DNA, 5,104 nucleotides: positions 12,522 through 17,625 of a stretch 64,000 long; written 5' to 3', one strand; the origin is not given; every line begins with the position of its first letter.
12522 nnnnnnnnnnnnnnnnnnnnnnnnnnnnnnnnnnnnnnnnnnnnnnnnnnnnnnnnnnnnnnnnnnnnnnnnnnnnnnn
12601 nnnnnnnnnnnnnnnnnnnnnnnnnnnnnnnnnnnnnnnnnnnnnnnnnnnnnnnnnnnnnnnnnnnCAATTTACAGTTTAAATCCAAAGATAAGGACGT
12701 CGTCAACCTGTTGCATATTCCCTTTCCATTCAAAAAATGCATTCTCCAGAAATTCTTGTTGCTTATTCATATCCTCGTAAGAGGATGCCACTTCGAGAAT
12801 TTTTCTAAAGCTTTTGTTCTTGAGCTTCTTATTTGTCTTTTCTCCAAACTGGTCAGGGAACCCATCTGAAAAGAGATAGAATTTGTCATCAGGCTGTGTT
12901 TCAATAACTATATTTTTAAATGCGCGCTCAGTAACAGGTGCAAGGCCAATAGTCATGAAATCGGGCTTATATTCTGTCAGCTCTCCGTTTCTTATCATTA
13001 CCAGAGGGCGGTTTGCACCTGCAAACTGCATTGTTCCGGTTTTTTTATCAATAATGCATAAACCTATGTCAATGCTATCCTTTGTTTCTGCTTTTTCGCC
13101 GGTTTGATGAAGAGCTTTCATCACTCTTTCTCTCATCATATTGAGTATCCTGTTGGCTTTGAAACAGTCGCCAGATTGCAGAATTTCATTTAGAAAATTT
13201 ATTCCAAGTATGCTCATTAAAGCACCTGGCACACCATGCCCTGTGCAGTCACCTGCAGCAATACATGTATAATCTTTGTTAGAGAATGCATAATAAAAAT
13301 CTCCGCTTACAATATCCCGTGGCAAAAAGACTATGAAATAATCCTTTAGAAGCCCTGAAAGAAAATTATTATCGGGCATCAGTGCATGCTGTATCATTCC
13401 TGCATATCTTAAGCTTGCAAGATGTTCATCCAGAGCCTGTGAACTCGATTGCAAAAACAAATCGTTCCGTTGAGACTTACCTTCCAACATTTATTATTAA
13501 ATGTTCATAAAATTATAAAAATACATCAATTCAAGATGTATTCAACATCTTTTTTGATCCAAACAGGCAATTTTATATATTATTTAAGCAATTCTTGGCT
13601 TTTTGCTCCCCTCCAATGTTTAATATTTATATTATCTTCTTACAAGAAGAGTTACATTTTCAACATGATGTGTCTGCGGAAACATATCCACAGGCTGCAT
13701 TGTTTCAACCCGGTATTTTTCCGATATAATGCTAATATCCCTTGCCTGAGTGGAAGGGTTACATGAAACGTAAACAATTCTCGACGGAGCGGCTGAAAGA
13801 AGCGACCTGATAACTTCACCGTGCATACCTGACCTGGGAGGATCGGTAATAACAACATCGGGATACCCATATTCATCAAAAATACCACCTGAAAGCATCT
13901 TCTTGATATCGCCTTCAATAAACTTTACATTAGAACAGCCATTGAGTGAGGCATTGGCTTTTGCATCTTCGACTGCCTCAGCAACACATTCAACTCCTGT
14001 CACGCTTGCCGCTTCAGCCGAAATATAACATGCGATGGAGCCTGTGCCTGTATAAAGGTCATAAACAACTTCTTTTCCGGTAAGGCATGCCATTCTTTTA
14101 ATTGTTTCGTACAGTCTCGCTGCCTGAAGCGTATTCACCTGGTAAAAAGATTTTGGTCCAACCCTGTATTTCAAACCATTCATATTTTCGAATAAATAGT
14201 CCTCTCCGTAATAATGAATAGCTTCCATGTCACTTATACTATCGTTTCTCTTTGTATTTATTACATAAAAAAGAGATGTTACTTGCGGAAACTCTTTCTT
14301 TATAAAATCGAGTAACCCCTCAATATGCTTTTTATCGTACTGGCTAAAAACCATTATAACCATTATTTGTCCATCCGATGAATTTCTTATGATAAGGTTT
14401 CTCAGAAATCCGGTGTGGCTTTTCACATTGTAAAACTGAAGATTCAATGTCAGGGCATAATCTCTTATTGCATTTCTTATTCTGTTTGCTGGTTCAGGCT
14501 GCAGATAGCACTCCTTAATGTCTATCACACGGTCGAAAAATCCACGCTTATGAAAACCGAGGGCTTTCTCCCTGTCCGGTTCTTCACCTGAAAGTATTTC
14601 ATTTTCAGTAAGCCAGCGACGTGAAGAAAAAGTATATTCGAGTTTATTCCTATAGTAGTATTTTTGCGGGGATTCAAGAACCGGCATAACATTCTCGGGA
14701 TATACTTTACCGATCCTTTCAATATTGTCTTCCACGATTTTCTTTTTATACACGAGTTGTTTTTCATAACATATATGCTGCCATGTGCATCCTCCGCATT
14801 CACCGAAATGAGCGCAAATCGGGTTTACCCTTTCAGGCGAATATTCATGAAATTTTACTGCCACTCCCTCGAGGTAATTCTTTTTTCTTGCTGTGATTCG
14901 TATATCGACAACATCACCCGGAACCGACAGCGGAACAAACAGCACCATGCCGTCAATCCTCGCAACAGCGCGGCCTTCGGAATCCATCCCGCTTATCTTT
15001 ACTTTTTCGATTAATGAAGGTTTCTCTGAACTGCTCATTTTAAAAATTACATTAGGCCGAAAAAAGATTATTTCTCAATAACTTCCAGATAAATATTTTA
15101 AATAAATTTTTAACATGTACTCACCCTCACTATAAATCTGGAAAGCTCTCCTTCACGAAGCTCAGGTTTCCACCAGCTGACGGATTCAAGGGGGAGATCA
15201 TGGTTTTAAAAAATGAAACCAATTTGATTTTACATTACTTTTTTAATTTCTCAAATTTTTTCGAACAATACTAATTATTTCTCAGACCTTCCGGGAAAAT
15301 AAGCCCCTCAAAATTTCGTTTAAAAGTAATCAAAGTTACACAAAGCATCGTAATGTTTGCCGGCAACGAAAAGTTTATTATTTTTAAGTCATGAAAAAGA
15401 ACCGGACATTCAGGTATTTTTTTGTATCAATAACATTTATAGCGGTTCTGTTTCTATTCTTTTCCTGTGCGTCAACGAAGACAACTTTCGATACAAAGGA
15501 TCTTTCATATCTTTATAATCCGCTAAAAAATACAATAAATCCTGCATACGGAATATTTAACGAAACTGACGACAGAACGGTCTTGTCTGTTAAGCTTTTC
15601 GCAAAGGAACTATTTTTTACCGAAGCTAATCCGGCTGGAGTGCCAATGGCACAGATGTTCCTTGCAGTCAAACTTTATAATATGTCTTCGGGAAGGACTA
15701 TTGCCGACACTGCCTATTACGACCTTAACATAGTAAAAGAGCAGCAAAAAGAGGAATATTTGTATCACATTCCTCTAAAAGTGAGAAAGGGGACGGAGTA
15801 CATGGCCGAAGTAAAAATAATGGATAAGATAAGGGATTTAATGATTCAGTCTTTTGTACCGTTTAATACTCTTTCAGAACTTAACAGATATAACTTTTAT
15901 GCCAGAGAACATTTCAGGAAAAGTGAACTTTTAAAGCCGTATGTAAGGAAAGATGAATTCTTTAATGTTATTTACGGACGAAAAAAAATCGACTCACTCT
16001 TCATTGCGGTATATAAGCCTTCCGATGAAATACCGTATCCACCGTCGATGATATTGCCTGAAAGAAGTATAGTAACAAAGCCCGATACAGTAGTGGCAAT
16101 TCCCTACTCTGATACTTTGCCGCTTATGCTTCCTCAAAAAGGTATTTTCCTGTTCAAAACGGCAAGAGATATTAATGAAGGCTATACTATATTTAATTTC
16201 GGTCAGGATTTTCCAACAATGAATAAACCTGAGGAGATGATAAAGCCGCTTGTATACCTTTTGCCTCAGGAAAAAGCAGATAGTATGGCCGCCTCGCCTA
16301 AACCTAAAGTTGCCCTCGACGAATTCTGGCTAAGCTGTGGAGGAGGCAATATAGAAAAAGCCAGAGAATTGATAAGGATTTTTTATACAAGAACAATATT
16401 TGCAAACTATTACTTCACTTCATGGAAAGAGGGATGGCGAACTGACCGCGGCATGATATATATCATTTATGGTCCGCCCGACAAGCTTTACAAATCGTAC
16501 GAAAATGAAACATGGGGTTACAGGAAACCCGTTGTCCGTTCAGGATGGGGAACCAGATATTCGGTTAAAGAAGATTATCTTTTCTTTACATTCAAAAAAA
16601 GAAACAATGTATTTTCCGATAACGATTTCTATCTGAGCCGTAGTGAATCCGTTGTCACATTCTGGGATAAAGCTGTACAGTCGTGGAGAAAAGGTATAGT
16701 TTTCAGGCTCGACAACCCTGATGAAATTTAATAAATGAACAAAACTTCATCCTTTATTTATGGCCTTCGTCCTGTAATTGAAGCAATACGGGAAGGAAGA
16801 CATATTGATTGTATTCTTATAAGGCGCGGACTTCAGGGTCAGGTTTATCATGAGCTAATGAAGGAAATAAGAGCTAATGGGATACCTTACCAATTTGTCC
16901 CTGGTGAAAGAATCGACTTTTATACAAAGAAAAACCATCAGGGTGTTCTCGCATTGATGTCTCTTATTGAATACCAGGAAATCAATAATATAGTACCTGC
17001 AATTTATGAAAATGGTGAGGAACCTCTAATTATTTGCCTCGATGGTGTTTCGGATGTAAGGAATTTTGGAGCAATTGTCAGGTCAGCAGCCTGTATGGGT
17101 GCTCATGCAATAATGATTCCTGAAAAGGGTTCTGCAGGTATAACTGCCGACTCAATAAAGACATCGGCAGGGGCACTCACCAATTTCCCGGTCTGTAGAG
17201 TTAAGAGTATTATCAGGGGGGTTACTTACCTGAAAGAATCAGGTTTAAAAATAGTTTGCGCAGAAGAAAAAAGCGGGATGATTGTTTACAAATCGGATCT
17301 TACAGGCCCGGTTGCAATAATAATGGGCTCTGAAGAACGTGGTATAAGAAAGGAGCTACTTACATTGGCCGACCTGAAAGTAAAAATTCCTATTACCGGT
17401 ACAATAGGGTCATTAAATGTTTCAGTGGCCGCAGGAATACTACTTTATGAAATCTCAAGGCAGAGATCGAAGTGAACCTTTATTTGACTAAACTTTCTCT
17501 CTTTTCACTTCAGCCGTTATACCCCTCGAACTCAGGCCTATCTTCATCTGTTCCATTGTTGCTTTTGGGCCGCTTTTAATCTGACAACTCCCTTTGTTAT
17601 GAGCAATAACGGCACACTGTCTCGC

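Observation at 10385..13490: PP2C phosphatase + coiled-coil ABC/OLD-like ATPase operon beside a scarred tRNA-Ser: candidate undescribed conflict/defence-type system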

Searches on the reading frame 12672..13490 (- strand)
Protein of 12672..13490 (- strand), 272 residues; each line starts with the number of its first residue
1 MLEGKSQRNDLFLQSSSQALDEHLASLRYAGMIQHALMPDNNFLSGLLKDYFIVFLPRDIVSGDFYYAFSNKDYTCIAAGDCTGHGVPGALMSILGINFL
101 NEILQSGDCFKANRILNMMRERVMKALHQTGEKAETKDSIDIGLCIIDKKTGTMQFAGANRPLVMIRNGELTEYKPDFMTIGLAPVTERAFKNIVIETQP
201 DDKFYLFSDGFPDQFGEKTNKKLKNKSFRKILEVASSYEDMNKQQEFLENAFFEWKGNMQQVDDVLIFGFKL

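Call 4: search_protein_families(library=pfam, proteins=[window:12672-13490:-], max_evalue=0.1)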
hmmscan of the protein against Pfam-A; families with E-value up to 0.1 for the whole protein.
window:12672-13490:- (272 aa): 1 family
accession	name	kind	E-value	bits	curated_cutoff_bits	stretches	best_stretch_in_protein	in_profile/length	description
PF07228.17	SpoIIE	-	2.4e-15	57.4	25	1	72-268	2-187/192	Stage II sporulation protein E (SpoIIE)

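Call 5: search_protein_families(library=padloc, proteins=[window:12672-13490:-], max_evalue=0.1)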
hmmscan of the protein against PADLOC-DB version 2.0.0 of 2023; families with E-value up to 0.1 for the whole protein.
window:12672-13490:- (272 aa): 0 families

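Call 6: search_protein_families(library=ncbifam, proteins=[window:12672-13490:-], max_evalue=0.1)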
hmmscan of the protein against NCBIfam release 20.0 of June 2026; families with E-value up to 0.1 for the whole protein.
window:12672-13490:- (272 aa): 1 family
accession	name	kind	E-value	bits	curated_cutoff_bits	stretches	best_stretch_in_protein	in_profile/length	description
NF038263.1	prot_phos_SiaA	equivalog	4.4e-46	157.7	700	1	25-272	413-657/658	biofilm regulation protein phosphatase SiaA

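Call 17: search_solved_structures(query=window:12672-13490:-, max_evalue=0.01, show_alignments=2)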
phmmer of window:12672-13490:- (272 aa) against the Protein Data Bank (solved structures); distinct sequences matched with E-value up to 0.01: 1.
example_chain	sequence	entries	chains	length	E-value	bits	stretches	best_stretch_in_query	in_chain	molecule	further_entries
6k4e_A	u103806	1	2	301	2.3e-28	102.4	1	25-271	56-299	Putative serine phosphatase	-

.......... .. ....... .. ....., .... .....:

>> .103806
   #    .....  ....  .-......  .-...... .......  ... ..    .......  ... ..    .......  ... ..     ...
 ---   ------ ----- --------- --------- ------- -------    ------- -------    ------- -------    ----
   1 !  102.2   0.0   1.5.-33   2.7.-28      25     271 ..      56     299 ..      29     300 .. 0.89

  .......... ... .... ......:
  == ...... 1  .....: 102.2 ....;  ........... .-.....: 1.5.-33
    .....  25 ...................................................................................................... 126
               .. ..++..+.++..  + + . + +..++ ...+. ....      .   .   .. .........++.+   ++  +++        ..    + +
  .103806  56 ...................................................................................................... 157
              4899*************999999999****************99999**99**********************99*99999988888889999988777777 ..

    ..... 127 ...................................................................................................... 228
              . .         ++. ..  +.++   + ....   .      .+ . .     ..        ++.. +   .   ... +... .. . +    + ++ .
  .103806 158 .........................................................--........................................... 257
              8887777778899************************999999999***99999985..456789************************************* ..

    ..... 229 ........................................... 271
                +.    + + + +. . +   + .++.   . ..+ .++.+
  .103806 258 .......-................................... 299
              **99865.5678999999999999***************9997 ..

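Call 88: find_homologous_proteins(query=window:12672-13490:-, max_evalue=1e-10)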
Query window:12672-13490:- (272 aa): 8000 proteins with E <= 1e-10 among 8000 candidates; the best 120 are listed.
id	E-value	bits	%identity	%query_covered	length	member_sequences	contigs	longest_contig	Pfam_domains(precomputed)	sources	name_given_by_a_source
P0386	2.7e-180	615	100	100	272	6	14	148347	PF07228.18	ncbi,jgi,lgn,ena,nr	ncbi:MAG TPA: SpoIIE family protein phosphatase [Bacteroidales bacterium]|nr:hypothetical protein [B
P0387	8.8e-138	476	82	94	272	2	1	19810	PF07228.18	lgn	-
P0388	1.4e-136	472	77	98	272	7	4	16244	PF07228.18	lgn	-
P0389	3.6e-136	471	76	98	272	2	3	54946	PF07228.18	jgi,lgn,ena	-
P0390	4.7e-136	470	75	99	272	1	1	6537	PF07228.18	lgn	-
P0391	4.0e-135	467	75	100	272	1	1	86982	PF07228.18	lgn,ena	-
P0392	5.8e-135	467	75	100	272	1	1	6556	PF07228.18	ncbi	ncbi:MAG: PP2C family protein-serine/threonine phosphatase [Bacteroidales bacterium]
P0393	2.8e-134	464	75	99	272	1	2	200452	PF07228.18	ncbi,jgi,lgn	-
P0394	2.9e-133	461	72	100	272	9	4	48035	PF07228.18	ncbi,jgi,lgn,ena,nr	ncbi:MAG TPA: SpoIIE family protein phosphatase [Bacteroidales bacterium]|nr:SpoIIE family protein p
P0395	1.6e-123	429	75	93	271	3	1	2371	PF07228.18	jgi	jgi:serine phosphatase RsbU (regulator of sigma subunit)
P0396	9.0e-122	423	70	97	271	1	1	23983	PF07228.18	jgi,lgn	jgi:serine phosphatase RsbU (regulator of sigma subunit)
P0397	1.5e-121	423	69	100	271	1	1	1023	PF07228.18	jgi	jgi:serine phosphatase RsbU (regulator of sigma subunit)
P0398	1.7e-121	422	73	93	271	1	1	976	PF07228.18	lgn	-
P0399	1.9e-121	422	75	93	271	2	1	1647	PF07228.18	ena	-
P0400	2.3e-121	422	73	93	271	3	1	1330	PF07228.18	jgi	jgi:serine phosphatase RsbU (regulator of sigma subunit)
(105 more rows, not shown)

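Call 89: find_encoding_contigs(protein=P0386, flank=4000, max_places=4)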
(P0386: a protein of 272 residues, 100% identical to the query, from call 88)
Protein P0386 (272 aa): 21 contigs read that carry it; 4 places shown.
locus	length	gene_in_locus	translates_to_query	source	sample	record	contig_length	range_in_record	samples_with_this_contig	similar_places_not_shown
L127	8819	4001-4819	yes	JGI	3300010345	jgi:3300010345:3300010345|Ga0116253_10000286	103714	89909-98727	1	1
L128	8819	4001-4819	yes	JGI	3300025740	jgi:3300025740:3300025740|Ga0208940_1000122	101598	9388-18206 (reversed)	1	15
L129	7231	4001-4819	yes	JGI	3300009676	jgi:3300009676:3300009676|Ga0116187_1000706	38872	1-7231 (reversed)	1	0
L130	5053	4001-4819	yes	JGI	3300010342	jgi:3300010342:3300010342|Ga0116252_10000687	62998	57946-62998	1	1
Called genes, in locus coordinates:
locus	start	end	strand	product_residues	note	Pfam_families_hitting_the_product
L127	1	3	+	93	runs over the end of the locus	PF02617:ClpS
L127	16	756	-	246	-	PF08032:SpoU_sub_bind, PF00588:SpoU_methylase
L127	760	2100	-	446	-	PF20094:GWxTD_dom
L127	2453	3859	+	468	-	PF01938:TRAM, PF21579:PabTrmU54_TRAM_dom (faint), PF05958:tRNA_U5-meth_tr, PF02475:TRM5-TYW2_MTfase (faint), PF13847:Methyltransf_31, PF13649:Methyltransf_25 (weak)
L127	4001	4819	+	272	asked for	PF07228:SpoIIE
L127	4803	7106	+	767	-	PF02463:SMC_N (weak), PF13175:AAA_15, PF13476:AAA_23, PF13304:AAA_21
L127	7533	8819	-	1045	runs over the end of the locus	PF17132:Glyco_hydro_106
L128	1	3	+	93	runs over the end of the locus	PF02617:ClpS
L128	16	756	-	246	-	PF08032:SpoU_sub_bind, PF00588:SpoU_methylase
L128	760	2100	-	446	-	PF20094:GWxTD_dom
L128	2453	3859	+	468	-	PF01938:TRAM, PF21579:PabTrmU54_TRAM_dom (faint), PF05958:tRNA_U5-meth_tr, PF02475:TRM5-TYW2_MTfase (faint), PF13847:Methyltransf_31, PF13649:Methyltransf_25 (weak)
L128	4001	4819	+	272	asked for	PF07228:SpoIIE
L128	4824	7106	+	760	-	PF02463:SMC_N (weak), PF13175:AAA_15, PF13476:AAA_23, PF13304:AAA_21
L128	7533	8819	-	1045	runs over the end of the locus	PF17132:Glyco_hydro_106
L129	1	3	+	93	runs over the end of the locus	PF02617:ClpS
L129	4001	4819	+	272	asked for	PF07228:SpoIIE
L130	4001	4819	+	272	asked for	PF07228:SpoIIE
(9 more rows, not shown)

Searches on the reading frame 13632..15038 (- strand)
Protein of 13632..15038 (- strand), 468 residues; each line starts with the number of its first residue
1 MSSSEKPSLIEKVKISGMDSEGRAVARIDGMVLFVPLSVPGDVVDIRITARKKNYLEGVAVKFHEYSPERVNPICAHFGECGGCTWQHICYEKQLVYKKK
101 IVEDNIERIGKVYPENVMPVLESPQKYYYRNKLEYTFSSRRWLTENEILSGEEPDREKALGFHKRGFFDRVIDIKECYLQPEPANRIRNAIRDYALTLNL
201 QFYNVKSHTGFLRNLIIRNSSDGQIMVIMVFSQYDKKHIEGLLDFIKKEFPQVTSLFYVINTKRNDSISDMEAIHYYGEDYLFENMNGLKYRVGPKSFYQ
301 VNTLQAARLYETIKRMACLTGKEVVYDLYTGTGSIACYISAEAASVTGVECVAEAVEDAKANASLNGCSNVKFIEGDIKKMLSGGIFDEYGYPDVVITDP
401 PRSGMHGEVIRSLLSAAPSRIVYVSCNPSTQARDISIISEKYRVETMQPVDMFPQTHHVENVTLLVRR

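Call 49: search_protein_families(library=pfam, proteins=[window:13632-15038:-], max_evalue=0.00001)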
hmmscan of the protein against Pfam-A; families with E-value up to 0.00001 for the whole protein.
window:13632-15038:- (468 aa): 4 families
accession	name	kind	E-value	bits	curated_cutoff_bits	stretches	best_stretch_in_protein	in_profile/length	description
PF05958.17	tRNA_U5-meth_tr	-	1.6e-18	67.3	23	1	287-467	168-356/357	tRNA (Uracil-5-)-methyltransferase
PF13847.12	Methyltransf_31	-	4.3e-10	39.9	27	1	321-388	3-76/145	Methyltransferase domain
PF01938.26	TRAM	-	1.9e-09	37.7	21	1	12-61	9-61/61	TRAM domain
PF13649.12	Methyltransf_25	-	1.5e-06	29.2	27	1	325-381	1-58/97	Methyltransferase domain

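Call 79: find_related_loci(query=window:13632-15038:-, collection=metagenome_contigs, flank=6000)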
Query window:13632-15038:- (468 aa) in metagenome_contigs; peptide patterns used: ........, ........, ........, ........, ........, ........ (x = any residue, [..] = any of these).
79 stretches matched a pattern; 6 encode a relative of the query (tblastn E <= 1e-3); 6 distinct loci.
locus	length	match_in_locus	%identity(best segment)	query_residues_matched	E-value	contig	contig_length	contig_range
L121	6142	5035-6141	91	1-369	0e+0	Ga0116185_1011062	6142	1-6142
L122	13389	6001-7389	52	9-468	1e-170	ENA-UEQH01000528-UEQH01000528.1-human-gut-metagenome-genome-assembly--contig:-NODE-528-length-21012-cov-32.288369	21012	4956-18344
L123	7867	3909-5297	52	9-468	8e-171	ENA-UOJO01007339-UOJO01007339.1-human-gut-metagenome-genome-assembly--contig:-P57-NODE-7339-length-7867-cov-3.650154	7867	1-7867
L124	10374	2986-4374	52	9-468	2e-170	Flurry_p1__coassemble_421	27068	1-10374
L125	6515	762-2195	46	4-465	3e-155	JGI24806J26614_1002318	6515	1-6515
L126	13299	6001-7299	35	22-467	5e-87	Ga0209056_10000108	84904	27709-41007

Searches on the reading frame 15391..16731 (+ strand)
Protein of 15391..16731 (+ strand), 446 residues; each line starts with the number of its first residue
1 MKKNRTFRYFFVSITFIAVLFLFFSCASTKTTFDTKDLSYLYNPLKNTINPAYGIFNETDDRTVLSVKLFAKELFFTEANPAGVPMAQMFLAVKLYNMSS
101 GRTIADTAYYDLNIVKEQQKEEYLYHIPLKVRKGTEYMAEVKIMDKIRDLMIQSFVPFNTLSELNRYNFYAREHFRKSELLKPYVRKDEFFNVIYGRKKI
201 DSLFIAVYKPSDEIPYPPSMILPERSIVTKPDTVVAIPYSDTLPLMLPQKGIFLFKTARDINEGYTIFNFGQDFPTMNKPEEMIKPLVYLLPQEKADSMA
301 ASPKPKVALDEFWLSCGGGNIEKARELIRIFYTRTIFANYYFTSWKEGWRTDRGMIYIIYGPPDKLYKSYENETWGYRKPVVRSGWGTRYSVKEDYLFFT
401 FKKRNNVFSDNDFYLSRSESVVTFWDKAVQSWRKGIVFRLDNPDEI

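Call 49: search_protein_families(library=pfam, proteins=[window:15391-16731:+], max_evalue=0.00001)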
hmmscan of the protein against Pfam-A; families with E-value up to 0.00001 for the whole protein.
window:15391-16731:+ (446 aa): 1 family
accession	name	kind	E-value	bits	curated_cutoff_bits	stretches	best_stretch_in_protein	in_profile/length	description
PF20094.4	GWxTD_dom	-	1e-45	156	26.9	1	251-434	1-172/172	GWxTD domain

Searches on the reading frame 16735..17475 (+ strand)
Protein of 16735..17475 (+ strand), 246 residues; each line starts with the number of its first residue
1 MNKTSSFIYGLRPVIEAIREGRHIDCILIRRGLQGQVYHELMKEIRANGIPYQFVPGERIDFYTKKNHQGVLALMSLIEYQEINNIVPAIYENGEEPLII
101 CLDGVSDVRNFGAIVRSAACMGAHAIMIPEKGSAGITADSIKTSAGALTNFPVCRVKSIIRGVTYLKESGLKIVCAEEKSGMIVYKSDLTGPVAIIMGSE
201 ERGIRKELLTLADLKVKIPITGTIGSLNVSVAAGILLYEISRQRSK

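Call 49: search_protein_families(library=pfam, proteins=[window:16735-17475:+], max_evalue=0.00001)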
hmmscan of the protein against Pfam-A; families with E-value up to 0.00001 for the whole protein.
window:16735-17475:+ (246 aa): 2 families
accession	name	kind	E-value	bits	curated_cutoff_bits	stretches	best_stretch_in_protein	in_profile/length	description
PF00588.24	SpoU_methylase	-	6.3e-37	127.3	29.7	1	98-238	2-142/142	SpoU rRNA Methylase family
PF08032.17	SpoU_sub_bind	-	6.6e-17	62.1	22.8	1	7-80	1-75/76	RNA 2'-O ribose methyltransferase substrate binding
